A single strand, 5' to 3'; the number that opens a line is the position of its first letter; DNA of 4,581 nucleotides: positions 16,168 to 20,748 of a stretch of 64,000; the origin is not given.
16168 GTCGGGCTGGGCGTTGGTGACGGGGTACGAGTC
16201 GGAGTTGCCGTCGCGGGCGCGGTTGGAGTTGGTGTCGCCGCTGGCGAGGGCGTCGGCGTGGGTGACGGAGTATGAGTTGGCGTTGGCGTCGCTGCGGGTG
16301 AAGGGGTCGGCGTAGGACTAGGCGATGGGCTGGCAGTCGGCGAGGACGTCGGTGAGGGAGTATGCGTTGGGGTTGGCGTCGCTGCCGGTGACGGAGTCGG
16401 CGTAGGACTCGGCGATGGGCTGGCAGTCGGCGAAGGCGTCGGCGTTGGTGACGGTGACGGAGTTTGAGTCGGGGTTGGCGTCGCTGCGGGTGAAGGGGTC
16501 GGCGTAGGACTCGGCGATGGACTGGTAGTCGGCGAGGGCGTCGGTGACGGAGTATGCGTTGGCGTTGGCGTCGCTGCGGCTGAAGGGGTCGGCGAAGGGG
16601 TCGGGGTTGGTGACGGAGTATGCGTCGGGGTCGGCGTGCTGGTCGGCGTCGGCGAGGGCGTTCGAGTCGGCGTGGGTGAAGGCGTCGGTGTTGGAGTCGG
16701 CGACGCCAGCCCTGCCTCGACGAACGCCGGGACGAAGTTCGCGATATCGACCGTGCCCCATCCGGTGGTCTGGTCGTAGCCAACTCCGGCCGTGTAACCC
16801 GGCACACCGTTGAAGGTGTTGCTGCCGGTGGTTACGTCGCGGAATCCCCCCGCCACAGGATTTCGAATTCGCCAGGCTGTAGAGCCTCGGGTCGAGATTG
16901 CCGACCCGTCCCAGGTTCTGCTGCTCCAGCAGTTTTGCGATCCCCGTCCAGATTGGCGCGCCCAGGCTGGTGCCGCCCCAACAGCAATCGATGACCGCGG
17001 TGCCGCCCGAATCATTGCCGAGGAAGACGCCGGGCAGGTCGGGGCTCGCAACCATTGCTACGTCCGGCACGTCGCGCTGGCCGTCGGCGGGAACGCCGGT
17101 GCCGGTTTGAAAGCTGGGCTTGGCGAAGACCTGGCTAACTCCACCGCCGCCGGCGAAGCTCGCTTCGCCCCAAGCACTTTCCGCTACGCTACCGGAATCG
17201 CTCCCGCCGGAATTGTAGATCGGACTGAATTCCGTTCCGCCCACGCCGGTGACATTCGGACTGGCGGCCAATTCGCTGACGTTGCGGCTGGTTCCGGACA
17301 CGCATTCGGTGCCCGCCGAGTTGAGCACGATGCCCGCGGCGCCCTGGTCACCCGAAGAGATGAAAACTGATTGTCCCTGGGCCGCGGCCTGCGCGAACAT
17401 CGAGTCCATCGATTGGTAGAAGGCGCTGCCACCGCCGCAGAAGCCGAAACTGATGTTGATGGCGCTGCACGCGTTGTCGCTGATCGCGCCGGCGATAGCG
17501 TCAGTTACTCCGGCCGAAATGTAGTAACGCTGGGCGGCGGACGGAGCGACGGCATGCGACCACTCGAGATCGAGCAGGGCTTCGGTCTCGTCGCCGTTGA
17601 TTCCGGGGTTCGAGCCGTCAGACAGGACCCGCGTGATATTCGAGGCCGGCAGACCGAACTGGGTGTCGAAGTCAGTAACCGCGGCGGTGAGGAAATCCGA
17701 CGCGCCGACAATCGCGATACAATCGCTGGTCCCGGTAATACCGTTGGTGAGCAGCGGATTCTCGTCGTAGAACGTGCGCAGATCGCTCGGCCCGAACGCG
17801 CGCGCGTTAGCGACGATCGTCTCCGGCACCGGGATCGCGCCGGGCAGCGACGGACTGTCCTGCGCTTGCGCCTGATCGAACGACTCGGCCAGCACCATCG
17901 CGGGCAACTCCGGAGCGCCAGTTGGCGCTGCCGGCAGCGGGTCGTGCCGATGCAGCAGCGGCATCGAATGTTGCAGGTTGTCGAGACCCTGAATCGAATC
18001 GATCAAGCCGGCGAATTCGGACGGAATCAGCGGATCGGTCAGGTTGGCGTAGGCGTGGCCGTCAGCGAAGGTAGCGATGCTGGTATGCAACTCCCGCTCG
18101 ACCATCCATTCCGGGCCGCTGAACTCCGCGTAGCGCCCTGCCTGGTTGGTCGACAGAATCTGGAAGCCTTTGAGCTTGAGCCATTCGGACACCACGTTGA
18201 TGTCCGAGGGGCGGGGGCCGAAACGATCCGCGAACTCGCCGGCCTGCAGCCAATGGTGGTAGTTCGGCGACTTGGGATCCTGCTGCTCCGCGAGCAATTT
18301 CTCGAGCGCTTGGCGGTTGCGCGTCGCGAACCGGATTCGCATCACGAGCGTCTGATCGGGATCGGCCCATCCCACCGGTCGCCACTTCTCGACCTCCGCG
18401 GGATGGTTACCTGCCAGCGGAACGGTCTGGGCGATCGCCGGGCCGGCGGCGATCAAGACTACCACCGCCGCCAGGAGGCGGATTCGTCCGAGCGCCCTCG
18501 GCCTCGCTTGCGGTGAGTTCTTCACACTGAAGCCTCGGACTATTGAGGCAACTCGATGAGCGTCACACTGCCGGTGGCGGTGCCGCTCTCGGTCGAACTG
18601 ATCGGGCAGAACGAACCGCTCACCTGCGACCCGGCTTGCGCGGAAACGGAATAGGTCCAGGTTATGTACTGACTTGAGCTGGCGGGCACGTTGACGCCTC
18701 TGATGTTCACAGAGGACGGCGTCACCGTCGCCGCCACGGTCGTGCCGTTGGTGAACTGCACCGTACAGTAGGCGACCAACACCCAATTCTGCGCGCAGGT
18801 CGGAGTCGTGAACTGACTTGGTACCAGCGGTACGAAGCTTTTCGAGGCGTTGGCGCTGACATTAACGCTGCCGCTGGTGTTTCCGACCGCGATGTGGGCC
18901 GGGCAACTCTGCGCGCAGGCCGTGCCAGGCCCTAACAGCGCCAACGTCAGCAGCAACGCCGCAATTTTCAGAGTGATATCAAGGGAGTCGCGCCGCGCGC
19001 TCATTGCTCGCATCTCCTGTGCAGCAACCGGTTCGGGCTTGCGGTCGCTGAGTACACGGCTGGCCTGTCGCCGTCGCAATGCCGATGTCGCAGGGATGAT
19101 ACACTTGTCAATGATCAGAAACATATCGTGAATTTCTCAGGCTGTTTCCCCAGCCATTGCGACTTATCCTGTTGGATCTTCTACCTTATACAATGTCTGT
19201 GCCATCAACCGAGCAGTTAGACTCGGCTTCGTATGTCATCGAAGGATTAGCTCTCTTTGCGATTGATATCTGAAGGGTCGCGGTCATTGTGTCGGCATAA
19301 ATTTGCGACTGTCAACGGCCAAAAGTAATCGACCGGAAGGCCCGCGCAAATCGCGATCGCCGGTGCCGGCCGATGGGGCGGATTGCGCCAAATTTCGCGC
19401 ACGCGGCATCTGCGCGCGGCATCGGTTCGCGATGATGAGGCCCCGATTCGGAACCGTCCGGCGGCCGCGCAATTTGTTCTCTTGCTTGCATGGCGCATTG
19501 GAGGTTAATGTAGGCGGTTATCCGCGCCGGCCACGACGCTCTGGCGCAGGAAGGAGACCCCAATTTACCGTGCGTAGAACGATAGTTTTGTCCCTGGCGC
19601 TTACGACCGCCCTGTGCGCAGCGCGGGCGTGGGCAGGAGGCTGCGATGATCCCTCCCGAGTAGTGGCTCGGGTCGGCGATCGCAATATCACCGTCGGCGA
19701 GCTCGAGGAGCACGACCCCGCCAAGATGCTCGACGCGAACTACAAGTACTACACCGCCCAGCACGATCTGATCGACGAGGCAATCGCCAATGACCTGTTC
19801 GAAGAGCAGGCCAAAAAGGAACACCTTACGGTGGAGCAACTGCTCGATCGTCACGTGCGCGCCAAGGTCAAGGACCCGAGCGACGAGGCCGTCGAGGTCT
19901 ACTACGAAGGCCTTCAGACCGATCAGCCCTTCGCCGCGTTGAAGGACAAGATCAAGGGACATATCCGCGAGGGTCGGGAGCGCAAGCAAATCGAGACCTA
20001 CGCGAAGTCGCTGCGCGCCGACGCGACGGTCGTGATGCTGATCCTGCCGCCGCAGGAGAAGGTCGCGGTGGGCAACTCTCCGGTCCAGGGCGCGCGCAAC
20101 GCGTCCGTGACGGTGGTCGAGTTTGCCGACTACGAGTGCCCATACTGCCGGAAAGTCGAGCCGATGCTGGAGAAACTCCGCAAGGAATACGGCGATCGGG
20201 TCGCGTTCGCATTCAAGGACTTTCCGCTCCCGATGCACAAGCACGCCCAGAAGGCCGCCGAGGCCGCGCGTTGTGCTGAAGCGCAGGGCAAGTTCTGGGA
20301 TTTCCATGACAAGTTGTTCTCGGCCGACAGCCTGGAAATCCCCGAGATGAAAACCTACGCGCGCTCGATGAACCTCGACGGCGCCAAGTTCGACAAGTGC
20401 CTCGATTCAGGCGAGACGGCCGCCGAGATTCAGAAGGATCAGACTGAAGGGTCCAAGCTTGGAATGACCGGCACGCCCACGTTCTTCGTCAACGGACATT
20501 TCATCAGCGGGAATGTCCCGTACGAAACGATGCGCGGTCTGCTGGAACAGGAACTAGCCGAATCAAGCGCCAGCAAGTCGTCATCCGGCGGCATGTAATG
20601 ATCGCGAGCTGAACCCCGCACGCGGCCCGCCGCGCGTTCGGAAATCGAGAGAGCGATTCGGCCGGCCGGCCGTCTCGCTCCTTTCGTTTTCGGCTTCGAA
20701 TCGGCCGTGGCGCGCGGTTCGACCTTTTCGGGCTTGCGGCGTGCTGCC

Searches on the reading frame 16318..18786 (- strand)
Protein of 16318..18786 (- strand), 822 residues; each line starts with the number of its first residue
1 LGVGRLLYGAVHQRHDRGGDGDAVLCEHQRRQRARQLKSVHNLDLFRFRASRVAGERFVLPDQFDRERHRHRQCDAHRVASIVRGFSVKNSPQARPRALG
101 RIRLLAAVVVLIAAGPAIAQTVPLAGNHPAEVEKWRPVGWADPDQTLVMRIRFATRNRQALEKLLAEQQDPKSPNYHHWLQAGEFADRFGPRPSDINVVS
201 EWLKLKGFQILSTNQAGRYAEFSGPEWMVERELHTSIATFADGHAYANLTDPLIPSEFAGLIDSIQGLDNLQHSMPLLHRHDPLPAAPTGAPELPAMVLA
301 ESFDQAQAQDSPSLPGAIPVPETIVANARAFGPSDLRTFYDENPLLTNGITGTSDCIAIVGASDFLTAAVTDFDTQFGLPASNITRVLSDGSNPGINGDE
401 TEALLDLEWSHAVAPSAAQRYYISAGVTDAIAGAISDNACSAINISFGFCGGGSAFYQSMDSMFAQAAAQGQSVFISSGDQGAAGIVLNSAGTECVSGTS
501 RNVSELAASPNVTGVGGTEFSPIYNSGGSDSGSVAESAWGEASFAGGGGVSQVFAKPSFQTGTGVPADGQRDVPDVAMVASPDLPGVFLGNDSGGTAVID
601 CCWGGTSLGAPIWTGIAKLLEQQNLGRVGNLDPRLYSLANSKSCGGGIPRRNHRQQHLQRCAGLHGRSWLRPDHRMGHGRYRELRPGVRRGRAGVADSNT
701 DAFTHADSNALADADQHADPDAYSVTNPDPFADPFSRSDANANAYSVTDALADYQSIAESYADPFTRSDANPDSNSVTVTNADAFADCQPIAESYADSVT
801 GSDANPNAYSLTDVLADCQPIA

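Call 9: search_protein_families(library=pfam, proteins=[window:16318-18786:-], max_evalue=0.01)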
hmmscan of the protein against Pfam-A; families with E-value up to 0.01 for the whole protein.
window:16318-18786:- (822 aa): 2 families
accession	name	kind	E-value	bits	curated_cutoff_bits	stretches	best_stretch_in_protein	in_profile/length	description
PF09286.16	Pro-kuma_activ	-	4e-28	98.9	23.5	1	134-270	2-142/143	Pro-kumamolisin, activation domain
PF05736.17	OprF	-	0.0049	17.1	23.5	1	374-473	66-161/184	OprF membrane domain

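Call 80: search_protein_families(library=ncbifam, proteins=[window:16318-18786:-], max_evalue=0.01)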
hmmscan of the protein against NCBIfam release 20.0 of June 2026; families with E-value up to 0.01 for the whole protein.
window:16318-18786:- (822 aa): 4 families
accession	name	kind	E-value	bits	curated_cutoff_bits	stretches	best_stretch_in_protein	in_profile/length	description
NF000535.3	MSCRAMM_SdrC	exception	6.4e-07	27.8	1700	1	698-805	728-859/963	MSCRAMM family adhesin SdrC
NF012181.0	MSCRAMM_SdrD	exception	1.7e-06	25.7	2500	1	698-804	1158-1304/1379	MSCRAMM family adhesin SdrD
NF033609.2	MSCRAMM_ClfA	exception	1.8e-06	25.9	1150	1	697-808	629-740/934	MSCRAMM family adhesin clumping factor ClfA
NF033845.1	MSCRAMM_ClfB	exception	3.5e-05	22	999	1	697-807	676-785/871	MSCRAMM family adhesin clumping factor ClfB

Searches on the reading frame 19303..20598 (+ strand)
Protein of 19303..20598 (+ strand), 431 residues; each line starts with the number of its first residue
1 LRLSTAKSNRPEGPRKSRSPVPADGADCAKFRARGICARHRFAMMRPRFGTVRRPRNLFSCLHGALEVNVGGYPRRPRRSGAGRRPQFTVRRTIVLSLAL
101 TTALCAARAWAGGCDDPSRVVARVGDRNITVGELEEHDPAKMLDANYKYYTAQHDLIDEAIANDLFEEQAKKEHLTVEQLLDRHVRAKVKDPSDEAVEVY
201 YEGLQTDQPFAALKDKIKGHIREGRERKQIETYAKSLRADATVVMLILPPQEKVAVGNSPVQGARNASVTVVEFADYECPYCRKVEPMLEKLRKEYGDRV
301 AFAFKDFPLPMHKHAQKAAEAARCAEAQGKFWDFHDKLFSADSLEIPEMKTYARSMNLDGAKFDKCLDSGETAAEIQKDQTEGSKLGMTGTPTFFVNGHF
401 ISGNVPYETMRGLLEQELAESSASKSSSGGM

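Call 9: search_protein_families(library=pfam, proteins=[window:19303-20598:+], max_evalue=0.01)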
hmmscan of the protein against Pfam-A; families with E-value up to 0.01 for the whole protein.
window:19303-20598:+ (431 aa): 5 families
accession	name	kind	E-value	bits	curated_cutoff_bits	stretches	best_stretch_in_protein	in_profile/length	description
PF13462.12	Thioredoxin_4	-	1.8e-33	116.5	23.2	1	257-415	3-164/165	Thioredoxin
PF01323.26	DSBA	-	9.6e-23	81.4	25.6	1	270-414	1-190/191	DSBA-like thioredoxin domain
PF13098.12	Thioredoxin_2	-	3.2e-08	34.3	27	1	266-413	4-103/104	Thioredoxin-like domain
PF00085.26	Thioredoxin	-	0.00026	21.4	23.5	1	267-303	18-54/103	Thioredoxin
PF13743.12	Thioredoxin_5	-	0.00053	20.2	27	0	274-304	3-33/186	Thioredoxin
